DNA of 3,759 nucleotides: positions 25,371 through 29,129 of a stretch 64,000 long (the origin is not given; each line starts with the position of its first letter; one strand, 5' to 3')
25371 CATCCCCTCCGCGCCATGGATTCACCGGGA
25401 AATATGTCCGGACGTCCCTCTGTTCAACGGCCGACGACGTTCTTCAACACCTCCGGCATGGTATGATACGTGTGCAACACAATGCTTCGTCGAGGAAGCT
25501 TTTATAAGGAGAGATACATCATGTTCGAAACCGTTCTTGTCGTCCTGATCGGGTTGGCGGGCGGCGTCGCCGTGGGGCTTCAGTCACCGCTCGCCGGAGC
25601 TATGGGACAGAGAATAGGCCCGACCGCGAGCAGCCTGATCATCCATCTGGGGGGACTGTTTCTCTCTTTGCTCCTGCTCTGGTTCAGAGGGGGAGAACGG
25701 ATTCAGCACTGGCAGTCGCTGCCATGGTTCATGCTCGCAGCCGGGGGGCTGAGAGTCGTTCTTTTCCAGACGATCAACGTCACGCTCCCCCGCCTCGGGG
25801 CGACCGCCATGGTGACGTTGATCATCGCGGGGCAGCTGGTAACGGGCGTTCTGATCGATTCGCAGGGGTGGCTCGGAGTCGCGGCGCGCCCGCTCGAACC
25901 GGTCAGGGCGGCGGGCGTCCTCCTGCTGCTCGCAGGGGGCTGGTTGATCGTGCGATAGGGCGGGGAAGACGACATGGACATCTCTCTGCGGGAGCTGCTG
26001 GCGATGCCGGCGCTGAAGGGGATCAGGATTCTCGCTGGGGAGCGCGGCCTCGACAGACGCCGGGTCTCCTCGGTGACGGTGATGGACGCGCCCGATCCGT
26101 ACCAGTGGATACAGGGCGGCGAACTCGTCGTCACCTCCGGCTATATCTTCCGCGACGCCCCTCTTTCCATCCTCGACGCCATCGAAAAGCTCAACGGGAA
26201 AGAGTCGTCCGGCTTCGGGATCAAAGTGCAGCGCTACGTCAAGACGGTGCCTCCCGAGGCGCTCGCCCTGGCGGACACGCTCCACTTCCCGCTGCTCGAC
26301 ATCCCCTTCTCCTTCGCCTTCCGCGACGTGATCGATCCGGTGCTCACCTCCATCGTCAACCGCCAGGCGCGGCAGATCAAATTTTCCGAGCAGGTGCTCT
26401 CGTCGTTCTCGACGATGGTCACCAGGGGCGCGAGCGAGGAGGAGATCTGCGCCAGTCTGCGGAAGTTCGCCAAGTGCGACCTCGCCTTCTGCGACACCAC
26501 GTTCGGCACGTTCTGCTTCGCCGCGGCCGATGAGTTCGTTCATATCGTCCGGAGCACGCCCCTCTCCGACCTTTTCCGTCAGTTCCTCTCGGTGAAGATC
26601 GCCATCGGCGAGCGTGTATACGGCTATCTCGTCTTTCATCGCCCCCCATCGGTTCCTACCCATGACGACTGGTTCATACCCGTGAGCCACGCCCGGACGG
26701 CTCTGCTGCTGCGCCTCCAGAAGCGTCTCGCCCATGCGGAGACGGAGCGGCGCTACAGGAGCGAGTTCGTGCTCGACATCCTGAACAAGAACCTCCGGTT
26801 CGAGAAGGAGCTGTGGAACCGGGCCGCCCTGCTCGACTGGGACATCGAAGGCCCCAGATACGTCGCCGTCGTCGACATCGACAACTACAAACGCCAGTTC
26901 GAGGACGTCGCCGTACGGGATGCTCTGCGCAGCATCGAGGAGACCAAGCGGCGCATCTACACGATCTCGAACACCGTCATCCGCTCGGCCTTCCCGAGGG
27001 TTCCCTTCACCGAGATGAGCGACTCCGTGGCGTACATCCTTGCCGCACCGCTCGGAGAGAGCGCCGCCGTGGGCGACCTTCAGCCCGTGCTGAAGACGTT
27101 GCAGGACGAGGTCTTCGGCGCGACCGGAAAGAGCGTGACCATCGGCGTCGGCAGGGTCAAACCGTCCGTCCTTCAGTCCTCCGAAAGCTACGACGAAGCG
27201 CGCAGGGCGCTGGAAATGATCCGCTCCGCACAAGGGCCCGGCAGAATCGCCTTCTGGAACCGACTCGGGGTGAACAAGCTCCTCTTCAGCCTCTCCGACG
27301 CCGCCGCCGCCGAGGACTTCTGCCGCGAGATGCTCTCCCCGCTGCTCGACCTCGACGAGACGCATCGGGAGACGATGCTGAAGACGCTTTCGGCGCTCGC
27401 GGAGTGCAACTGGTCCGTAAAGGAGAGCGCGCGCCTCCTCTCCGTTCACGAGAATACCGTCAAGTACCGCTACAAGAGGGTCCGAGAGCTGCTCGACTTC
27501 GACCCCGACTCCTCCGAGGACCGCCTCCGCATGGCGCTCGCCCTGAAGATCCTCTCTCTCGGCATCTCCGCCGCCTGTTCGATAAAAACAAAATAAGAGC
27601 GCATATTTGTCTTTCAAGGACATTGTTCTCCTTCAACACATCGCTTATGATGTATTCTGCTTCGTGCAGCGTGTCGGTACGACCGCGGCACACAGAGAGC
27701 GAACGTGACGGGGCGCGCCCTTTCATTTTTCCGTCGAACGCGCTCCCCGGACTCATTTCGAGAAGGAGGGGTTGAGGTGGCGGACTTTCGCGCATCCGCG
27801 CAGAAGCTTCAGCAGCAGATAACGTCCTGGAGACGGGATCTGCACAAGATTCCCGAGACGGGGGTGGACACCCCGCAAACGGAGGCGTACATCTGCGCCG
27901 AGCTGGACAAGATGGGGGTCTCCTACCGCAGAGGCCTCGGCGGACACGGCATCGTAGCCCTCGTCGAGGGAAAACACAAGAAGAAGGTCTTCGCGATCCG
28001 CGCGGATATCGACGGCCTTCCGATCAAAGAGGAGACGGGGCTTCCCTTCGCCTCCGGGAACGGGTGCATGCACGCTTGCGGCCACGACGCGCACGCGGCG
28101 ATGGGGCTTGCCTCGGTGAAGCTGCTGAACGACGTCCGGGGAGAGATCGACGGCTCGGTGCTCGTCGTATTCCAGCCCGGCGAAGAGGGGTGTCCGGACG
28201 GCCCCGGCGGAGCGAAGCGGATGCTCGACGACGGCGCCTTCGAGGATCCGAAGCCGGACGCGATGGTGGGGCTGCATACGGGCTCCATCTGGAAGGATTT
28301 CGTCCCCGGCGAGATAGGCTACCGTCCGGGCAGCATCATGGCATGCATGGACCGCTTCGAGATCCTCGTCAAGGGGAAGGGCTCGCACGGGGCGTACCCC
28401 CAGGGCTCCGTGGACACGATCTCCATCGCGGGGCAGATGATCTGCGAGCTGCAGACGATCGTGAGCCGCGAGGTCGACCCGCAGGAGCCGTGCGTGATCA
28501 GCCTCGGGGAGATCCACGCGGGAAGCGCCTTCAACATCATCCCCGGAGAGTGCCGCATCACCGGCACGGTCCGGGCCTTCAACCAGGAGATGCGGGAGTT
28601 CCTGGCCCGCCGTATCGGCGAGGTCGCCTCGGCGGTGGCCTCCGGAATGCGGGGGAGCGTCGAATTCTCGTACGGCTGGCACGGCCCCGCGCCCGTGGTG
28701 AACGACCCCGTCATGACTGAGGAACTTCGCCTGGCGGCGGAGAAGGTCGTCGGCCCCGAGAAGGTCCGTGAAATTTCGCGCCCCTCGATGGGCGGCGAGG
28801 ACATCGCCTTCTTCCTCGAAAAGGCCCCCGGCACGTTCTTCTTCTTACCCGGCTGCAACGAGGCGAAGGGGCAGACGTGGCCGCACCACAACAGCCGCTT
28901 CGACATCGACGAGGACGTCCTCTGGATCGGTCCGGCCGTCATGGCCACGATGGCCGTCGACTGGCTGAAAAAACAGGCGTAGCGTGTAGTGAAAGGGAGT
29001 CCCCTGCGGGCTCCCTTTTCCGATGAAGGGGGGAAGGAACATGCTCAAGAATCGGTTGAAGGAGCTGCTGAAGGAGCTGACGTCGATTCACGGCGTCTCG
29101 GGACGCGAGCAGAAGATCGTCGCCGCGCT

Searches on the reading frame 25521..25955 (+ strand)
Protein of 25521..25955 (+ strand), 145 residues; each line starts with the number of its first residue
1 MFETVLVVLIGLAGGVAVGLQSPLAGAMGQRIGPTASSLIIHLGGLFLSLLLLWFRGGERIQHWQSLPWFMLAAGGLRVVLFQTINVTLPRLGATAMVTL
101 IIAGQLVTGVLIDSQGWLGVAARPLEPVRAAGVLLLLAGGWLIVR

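Call 7: search_protein_families(library=pfam, proteins=[window:25521-25955:+], max_evalue=0.01)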
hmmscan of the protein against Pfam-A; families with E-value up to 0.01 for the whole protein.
window:25521-25955:+ (145 aa): 1 family
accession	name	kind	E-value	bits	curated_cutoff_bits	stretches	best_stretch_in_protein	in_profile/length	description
PF04657.19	DMT_YdcZ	-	8.1e-28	97.9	24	1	6-142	1-140/140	Putative inner membrane exporter, YdcZ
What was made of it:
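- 25521..25958 (+): Copy A: intact DMT_YdcZ gene (145 aa). Pfam match to profile positions 1-140 of 140 (call 7).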

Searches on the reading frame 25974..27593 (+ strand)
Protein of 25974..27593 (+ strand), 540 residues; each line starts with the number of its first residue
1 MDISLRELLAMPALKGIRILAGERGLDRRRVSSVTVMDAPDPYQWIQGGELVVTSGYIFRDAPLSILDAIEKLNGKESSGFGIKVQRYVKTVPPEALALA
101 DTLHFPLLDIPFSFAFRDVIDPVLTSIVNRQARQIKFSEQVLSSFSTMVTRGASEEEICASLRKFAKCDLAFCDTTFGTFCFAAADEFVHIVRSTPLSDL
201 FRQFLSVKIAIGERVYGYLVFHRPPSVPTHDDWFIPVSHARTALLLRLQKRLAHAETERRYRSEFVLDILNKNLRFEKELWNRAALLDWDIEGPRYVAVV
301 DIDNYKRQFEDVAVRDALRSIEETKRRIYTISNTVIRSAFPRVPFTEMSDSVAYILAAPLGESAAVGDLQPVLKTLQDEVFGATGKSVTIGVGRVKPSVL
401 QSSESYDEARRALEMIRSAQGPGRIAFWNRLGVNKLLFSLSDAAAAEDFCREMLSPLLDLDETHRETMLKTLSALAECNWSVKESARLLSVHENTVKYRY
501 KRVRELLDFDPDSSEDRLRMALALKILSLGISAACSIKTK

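Call 7: search_protein_families(library=pfam, proteins=[window:25974-27593:+], max_evalue=0.01)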
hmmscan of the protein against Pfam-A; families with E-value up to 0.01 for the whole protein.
window:25974-27593:+ (540 aa): 4 families
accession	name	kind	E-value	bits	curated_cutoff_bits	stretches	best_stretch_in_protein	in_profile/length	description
PF07905.16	PucR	-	3.4e-32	111.7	33.5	1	7-127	1-118/118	Purine catabolism regulatory protein-like family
PF13556.12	HTH_30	-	7.1e-18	64.6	27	1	469-526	2-59/59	PucR C-terminal helix-turn-helix domain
PF17853.6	GGDEF_2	-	1.7e-15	57.7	24.5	1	278-415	6-116/116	GGDEF-like domain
PF08281.18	Sigma70_r4_2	-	0.003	17.6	25.7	1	478-507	25-54/54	Sigma-70, region 4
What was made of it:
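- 25974..27596 (+): Copy A: PucR-family regulator (540 aa), present only in the A-type locus. Pfam PucR + GGDEF_2 + HTH_30 (call 7).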

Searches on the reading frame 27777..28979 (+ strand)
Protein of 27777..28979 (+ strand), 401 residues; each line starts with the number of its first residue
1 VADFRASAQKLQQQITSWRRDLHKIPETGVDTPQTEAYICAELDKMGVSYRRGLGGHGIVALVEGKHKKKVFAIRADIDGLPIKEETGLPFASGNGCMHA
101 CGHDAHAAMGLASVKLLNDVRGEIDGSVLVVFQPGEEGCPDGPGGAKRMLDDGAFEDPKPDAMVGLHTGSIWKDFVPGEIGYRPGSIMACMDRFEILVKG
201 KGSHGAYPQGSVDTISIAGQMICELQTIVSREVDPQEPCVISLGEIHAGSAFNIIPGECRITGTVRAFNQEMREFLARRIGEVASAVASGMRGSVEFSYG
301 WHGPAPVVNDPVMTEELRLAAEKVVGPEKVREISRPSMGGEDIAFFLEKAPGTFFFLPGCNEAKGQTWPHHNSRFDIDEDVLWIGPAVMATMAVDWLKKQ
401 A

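Call 7: search_protein_families(library=pfam, proteins=[window:27777-28979:+], max_evalue=0.01)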
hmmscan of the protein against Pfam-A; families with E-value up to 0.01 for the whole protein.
window:27777-28979:+ (401 aa): 2 families
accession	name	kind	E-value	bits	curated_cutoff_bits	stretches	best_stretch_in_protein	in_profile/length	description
PF01546.33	Peptidase_M20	-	2.2e-40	139.2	24.6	1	73-393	1-204/206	Peptidase family M20/M25/M40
PF07687.19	M20_dimer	-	1.1e-11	45.1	21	1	194-286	9-101/107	Peptidase dimerisation domain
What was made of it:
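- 27777..28982 (+): Copy A: intact M20D amidohydrolase (401 aa, GTG start). Pfam Peptidase_M20 + M20_dimer (call 7).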

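Call 16: find_related_loci(query=window:27777-28979:+, collection=genome_contigs, flank=8000)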
Query window:27777-28979:+ (401 aa) in genome_contigs; peptide patterns used: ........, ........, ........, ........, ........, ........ (x = any residue, [..] = any of these).
600 stretches matched a pattern (row limit reached: there are more); 598 encode a relative of the query (tblastn E <= 1e-3); the best 80 are kept; 80 distinct loci.
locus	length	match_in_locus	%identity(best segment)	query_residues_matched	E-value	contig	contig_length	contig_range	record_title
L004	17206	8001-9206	65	1-401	0e+0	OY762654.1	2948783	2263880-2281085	MAG: Synergistales bacterium isolate e2a2af2a-30b9-47e3-8e03-f1be080e1666 genome assembly, chromosome: 1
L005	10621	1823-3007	69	5-398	0e+0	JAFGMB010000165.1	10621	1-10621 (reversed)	MAG: Synergistales bacterium isolate Zod_Metabat.437 k87_9140631, whole genome shotgun sequence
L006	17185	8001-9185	47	1-400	2e-120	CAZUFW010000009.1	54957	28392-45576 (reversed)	MAG TPA_asm: uncultured Clostridia bacterium isolate binchicken_co152_45 genome assembly, contig: NODE_683_length_54957_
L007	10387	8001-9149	46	8-397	4e-115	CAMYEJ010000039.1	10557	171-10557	MAG TPA_asm: uncultured Peptoniphilus sp. isolate SRR17635698_bin.23_metaWRAP_v1.3_MAG genome assembly, contig: ERZ14212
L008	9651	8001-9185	45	3-399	2e-114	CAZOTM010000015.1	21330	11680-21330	MAG TPA_asm: uncultured Clostridiaceae bacterium isolate SRP090828_co4_61 genome assembly, contig: NODE_619_length_21330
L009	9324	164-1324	45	9-398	4e-111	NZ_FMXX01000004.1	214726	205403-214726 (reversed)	Fusobacterium necrophorum strain ATCC 25286, whole genome shotgun sequence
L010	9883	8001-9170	44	4-398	3e-105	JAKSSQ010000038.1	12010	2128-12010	MAG: Clostridia bacterium isolate Horse_feces285 MAG285_38, whole genome shotgun sequence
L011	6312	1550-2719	43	3-397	1e-103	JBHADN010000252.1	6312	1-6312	MAG: Catonella sp. isolate Meta-D_MAG_63 Meta-D__386207, whole genome shotgun sequence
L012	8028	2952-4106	44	8-397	6e-103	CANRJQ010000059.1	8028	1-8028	MAG: uncultured Clostridia bacterium isolate Lapin-022__bin19 genome assembly, contig: Lapin-022__NODE_9082_length_8028_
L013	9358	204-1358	42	9-397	3e-100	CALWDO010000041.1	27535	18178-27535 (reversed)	MAG: uncultured Lachnoclostridium sp. isolate BRZ_IE__bin32 genome assembly, contig: BRZ_IE__NODE_2970_length_27535_cov_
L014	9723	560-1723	43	9-400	5e-100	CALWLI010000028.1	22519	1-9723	MAG: uncultured Lachnospiraceae bacterium isolate E04__bin383 genome assembly, contig: E04__k127_9319813, whole genome s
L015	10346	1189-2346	42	1-397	2e-98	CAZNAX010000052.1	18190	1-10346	MAG TPA_asm: uncultured Desulfatibacillum sp. isolate binchicken_co234_279 genome assembly, contig: NODE_1687_length_181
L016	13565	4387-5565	41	1-397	1e-97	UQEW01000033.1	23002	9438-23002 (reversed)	uncultured Clostridiales bacterium isolate UMGS207 genome assembly, contig: NODE_665_length_23002_cov_5.06715, whole gen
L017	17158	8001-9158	42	1-397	7e-98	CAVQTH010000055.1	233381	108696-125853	MAG: uncultured delta proteobacterium isolate MFD00032.bin.2.163 genome assembly, contig: contig_99794, whole genome sho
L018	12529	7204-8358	42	9-398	3e-97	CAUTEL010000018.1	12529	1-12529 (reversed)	MAG TPA_asm: uncultured Oribacterium sp. isolate DRR247343_bin.65_MetaWRAP_v1.3_MAG genome assembly, contig: ERZ14222128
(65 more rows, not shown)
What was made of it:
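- Tried and rejected: Genome_contigs scan with M20D_A (call 16).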

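Call 20: search_solved_structures(query=window:27777-28979:+, max_evalue=1e-20, show_alignments=1)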
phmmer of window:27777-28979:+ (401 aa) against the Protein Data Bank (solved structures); distinct sequences matched with E-value up to 1e-20: 5.
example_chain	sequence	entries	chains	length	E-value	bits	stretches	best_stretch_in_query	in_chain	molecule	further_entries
1ysj_A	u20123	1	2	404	1.4e-67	231.5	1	12-395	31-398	protein yxeP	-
1xmb_A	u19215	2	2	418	2.1e-63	217.7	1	15-401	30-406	IAA-amino acid hydrolase homolog 2 | IAA-amino acid hydrolase ILR1-like 2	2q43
4ewt_A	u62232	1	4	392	1.7e-58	201.6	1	15-398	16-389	Peptidase, M20/M25/M40 family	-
6slf_A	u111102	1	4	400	3e-50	174.4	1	12-399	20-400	N-alpha-acyl-glutamine aminoacylase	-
3io1_A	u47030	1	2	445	1.9e-24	89.4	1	56-395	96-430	Aminobenzoyl-glutamate utilization protein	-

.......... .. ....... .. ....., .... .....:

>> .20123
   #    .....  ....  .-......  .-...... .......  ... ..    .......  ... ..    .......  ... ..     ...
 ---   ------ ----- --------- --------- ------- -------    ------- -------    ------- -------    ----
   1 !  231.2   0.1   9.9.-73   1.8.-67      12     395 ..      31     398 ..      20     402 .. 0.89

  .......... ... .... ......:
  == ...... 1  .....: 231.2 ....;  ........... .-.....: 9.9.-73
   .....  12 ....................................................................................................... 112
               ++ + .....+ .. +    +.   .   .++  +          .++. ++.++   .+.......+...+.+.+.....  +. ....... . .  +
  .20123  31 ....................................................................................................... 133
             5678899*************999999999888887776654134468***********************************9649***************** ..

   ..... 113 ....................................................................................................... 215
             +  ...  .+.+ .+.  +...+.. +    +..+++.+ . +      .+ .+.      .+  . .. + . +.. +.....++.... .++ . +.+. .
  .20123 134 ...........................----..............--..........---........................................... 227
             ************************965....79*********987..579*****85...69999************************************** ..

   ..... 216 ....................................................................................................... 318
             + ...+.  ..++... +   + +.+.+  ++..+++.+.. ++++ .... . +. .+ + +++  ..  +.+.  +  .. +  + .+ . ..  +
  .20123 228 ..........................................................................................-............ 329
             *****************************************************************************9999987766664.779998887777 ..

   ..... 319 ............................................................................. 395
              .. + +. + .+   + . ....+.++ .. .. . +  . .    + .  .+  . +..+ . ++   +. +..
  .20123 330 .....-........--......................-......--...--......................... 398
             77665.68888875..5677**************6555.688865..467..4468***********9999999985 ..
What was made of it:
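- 27777..28982 (+): PDB relatives are YxeP 1YSJ, ILL2 1XMB and Sapep 4EWT (call 20).
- Closest known: M20D. Same: Copy A and the intact B-type gene are full-length members: E=1e-67 to YxeP, with Peptidase_M20 plus M20_dimer domains (calls 7 and 20).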

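Call 60: predict_structure(alignment_id=A1)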
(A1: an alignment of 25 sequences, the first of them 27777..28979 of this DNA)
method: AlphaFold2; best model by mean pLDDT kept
length: 401 residues; sequences in the alignment: 25
mean_pLDDT: 93.8   pTM: 0.91
mean pLDDT of the five models: 93.8, 92.4, 91.5, 91.3, 89.2
residues with pLDDT >= 90: 328; 70-90: 66; 50-70: 7; < 50: 0
segments of 3 or more residues with pLDDT < 50: none
pLDDT, mean of each block of 10 residues (from residue 1): 91 98 94 97 98 96 91 96 89 88 96 98 96 85 86 95 92 89 96 96 91 96 96 92 92 91 96 97 98 96 93 99 98 93 96 95 82 90 98 97 87
secondary structure, 60 per line:
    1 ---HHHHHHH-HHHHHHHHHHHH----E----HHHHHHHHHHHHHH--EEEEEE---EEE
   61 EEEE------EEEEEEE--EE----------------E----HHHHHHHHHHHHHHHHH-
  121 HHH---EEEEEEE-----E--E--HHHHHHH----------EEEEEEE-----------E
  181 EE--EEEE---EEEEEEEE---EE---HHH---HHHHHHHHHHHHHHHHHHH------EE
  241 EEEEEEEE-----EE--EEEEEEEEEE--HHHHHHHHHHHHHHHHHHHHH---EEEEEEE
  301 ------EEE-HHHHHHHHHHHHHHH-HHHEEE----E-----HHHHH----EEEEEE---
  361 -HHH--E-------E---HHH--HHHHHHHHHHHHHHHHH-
elements in order: H4-10 H12-23 H33-46 E49-54 E58-64 E71-77 H103-119 E127-133 H145-151 E162-168 E180-182 E185-188 E192-199 H214-232 E239-248 E258-267 H270-290 E294-300 E307-309 H311-325 E330-332 H343-347 E352-357 H384-400
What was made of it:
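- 27777..28982 (+): AF2 model pLDDT 93.8 (call 60).
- Closest known: M20D. Different: The remnant lacks aa 171-360: the whole lid/dimerisation domain and part of the catalytic domain (calls 7 and 60).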
